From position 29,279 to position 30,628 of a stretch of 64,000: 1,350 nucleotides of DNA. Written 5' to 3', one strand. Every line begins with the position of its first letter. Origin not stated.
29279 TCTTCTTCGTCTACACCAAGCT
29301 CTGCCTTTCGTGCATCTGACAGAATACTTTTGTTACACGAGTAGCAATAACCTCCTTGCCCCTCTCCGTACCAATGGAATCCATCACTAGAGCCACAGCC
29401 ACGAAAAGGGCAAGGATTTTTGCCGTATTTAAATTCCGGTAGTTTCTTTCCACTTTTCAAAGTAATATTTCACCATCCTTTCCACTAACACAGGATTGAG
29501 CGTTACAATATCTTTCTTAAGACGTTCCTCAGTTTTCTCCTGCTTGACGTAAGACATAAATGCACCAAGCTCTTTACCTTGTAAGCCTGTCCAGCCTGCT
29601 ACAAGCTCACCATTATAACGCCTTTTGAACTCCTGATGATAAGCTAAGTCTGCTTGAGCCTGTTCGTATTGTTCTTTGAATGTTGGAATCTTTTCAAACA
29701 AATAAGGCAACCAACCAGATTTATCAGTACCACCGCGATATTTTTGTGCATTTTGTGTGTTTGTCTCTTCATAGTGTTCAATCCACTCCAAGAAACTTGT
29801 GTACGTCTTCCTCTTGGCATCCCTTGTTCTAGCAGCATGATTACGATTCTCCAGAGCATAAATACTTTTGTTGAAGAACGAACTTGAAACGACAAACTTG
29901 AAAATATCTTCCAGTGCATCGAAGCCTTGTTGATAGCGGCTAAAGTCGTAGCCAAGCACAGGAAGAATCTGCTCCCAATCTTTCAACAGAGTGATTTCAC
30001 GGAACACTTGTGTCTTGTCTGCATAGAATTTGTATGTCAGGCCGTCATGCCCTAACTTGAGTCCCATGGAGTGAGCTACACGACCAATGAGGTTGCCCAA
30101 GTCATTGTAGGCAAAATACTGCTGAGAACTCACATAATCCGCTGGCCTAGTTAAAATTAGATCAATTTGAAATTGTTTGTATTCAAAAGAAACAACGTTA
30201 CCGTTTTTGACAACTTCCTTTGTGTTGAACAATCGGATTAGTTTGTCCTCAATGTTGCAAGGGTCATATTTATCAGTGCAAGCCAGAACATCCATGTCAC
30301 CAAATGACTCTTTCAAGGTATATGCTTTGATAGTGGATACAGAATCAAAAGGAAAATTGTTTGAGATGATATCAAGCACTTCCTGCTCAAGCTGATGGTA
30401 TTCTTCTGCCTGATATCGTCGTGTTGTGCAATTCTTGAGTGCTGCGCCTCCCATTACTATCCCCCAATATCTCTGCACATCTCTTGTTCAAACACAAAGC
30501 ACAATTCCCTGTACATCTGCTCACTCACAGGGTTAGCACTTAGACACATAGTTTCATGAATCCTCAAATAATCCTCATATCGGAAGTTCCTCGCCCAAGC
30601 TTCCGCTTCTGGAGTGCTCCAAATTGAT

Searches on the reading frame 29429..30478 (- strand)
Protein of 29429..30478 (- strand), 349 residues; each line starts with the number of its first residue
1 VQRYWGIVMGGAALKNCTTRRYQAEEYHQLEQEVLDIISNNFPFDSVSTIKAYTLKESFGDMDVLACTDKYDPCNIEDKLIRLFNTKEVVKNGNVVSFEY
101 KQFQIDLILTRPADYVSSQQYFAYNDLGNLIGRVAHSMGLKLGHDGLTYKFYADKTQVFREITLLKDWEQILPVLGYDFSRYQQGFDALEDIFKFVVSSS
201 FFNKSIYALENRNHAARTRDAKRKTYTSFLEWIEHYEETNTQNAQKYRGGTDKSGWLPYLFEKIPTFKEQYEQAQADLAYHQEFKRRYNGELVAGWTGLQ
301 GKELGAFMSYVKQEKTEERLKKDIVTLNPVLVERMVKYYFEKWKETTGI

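Call 83: search_protein_families(library=pfam, proteins=[window:29429-30478:-], max_evalue=0.001)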
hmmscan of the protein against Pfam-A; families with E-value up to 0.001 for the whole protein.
window:29429-30478:- (349 aa): 0 families

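Call 121: search_protein_families(library=phrogs, proteins=[window:29429-30478:-], max_evalue=0.00001)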
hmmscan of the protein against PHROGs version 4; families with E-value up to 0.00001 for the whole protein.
window:29429-30478:- (349 aa): 1 family
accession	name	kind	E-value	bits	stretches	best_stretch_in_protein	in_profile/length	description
phrog_24943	-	DNA, RNA and nucleotide metabolism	1.6e-37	130.5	1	9-240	1-246/350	DNA polymerase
